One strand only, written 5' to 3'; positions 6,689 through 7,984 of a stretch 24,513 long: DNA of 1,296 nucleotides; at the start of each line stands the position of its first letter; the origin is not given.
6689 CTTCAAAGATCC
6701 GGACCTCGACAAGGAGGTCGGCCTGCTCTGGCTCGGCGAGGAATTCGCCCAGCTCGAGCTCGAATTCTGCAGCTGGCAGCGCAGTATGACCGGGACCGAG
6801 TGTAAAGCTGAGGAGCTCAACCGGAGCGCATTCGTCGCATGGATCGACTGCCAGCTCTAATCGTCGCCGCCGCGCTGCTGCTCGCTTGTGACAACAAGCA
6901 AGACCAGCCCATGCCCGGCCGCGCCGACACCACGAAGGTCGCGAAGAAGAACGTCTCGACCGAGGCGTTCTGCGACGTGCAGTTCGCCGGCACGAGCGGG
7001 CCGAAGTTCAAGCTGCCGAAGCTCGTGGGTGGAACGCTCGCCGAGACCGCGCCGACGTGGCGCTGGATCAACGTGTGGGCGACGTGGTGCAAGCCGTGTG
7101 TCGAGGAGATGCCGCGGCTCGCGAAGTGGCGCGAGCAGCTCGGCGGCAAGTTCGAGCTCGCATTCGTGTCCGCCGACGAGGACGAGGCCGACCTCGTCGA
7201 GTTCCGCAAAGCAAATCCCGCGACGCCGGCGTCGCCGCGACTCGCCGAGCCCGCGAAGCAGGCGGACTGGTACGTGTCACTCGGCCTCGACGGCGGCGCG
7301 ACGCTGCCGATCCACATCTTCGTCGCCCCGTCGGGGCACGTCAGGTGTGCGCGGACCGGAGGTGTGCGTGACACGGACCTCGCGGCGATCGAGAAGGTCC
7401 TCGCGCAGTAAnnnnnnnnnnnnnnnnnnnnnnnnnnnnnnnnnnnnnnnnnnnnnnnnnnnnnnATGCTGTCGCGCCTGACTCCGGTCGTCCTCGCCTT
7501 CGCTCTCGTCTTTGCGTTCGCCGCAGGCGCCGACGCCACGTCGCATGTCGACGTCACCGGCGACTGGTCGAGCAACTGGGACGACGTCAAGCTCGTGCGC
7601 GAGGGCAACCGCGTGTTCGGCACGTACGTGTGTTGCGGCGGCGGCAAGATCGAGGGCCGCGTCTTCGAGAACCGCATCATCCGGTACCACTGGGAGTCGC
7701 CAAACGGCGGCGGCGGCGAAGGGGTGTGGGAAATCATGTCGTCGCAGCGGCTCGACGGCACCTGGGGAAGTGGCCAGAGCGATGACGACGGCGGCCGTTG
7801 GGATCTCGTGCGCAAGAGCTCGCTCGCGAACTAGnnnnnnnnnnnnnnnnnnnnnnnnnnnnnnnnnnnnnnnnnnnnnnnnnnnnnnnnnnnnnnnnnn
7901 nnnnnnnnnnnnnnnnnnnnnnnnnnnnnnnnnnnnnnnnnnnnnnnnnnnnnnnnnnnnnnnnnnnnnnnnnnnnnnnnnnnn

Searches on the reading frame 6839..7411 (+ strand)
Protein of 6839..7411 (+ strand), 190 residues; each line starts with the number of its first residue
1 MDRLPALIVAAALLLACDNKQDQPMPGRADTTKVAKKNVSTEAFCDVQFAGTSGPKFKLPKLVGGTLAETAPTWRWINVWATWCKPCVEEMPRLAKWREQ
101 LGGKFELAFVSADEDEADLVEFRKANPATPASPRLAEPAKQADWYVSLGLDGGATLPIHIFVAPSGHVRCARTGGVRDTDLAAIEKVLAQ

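Call 3: search_protein_families(library=pfam, proteins=[window:6839-7411:+], max_evalue=0.01)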
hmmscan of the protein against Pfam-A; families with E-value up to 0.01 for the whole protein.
window:6839-7411:+ (190 aa): 4 families
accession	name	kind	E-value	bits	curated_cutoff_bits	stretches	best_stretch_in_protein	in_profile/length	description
PF00578.27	AhpC-TSA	-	6e-07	29.9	26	1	51-169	2-122/124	AhpC/TSA family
PF13905.12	Thioredoxin_8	-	1.4e-06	29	27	1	77-128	6-58/94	Thioredoxin-like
PF08534.16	Redoxin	-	5.2e-05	23.5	26.6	1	76-127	32-85/148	Redoxin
PF00085.26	Thioredoxin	-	0.003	18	23.5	1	77-116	23-62/103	Thioredoxin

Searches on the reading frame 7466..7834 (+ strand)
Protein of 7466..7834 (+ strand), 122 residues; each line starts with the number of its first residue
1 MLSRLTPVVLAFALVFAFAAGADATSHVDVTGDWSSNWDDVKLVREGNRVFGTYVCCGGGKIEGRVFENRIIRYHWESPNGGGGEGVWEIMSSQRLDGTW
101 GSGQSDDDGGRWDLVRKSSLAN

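Call 3: search_protein_families(library=pfam, proteins=[window:7466-7834:+], max_evalue=0.01)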
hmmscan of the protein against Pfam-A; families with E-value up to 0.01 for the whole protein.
window:7466-7834:+ (122 aa): 0 families

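Call 42: find_homologous_proteins(query=window:7466-7834:+, max_evalue=0.001)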
Query window:7466-7834:+ (122 aa): 108 proteins with E <= 0.001 among 138 candidates.
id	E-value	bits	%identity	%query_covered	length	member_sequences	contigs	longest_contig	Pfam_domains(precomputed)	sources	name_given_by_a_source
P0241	1.1e-77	277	100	100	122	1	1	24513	-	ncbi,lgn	ncbi:MAG TPA: hypothetical protein VIV11_42535 [Kofleriaceae bacterium]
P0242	2.5e-54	201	75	100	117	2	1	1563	-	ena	-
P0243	3.6e-54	201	82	82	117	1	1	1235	-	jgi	jgi:hypothetical protein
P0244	1.1e-53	199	70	100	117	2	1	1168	-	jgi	-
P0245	4.6e-53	197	74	100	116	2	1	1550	-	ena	-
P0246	9.4e-52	193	80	80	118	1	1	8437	-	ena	-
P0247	9.1e-50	186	69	94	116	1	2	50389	-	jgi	jgi:hypothetical protein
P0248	9.0e-49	183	65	94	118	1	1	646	-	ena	-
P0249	9.2e-49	183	76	78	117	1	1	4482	-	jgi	jgi:hypothetical protein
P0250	9.6e-49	183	68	100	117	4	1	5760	-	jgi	-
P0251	6.8e-48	180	73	89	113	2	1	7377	-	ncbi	ncbi:MAG TPA: hypothetical protein VIV40_39870 [Kofleriaceae bacterium]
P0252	3.9e-47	178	64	99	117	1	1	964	-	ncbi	-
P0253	6.8e-47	177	66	93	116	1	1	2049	-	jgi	jgi:hypothetical protein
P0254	9.5e-47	177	66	100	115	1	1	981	-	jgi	jgi:hypothetical protein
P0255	1.6e-46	176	67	93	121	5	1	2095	-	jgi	jgi:hypothetical protein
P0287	4.0e-35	139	54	79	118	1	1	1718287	-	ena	-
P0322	4.4e-31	126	50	100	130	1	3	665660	-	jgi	jgi:hypothetical protein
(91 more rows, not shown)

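Call 43: find_encoding_contigs(protein=P0287, flank=5000, max_places=2)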
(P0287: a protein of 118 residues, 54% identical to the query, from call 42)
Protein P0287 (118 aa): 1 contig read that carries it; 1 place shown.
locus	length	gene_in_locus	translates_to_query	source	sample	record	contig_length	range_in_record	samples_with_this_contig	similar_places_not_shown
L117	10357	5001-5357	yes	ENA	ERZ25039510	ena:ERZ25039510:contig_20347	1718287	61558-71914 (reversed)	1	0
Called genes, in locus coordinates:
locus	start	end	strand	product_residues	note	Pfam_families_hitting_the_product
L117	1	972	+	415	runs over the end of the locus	PF06850:PHB_depo_C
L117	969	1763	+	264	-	PF00106:adh_short, PF08659:KR, PF13561:adh_short_C2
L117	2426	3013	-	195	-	PF06080:DUF938, PF05175:MTS (faint), PF08241:Methyltransf_11 (weak), PF08242:Methyltransf_12 (weak), PF13649:Methyltransf_25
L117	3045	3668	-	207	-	PF05724:TPMT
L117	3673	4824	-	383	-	-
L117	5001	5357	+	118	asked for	-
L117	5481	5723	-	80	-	PF07432:Hc1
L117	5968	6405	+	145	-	PF03169:OPT (weak)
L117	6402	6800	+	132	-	PF03169:OPT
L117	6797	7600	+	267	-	PF03169:OPT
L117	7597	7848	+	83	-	PF03169:OPT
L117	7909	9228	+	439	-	-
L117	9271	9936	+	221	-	-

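Call 44: find_encoding_contigs(protein=P0322, flank=5000, max_places=3)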
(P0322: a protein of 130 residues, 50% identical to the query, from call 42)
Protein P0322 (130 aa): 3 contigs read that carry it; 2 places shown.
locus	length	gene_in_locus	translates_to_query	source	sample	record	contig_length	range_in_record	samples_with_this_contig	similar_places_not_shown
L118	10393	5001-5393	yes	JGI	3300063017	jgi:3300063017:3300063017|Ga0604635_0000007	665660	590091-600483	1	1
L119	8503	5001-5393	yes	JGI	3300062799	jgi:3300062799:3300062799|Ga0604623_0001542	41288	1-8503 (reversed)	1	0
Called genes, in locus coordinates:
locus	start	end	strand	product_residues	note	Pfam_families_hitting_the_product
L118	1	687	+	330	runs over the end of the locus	PF13185:GAF_2, PF01590:GAF, PF13492:GAF_3, PF00990:GGDEF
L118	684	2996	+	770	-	-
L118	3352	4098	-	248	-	-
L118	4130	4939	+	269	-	-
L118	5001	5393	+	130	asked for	-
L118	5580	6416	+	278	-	-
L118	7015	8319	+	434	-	PF00270:DEAD, PF04851:ResIII, PF16203:ERCC3_RAD25_C, PF00271:Helicase_C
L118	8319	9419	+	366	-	PF05626:DUF790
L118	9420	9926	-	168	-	PF02472:ExbD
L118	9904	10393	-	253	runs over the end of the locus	PF01618:MotA_ExbB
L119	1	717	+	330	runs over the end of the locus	PF13185:GAF_2, PF01590:GAF, PF13492:GAF_3, PF00990:GGDEF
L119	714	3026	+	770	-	-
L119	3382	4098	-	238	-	-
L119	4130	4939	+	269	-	-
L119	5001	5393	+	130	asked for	-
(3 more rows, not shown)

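Call 50: predict_structure(alignment_id=A1)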
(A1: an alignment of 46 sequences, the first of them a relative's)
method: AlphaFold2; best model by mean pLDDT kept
length: 122 residues; sequences in the alignment: 46
mean_pLDDT: 86.3   pTM: 0.72
mean pLDDT of the five models: 86.3, 85.9, 85.6, 84.5, 83.0
residues with pLDDT >= 90: 86; 70-90: 8; 50-70: 25; < 50: 3
segments of 3 or more residues with pLDDT < 50: none
pLDDT, mean of each block of 10 residues (from residue 1): 55 56 70 96 97 94 96 97 97 97 97 91 48
secondary structure, 60 per line:
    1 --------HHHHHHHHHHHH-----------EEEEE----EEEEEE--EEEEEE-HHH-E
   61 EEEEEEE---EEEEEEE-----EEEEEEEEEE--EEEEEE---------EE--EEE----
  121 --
elements in order: H9-20 E32-36 E41-46 E49-54 E60-67 E71-77 E83-92 E95-100 E114-116
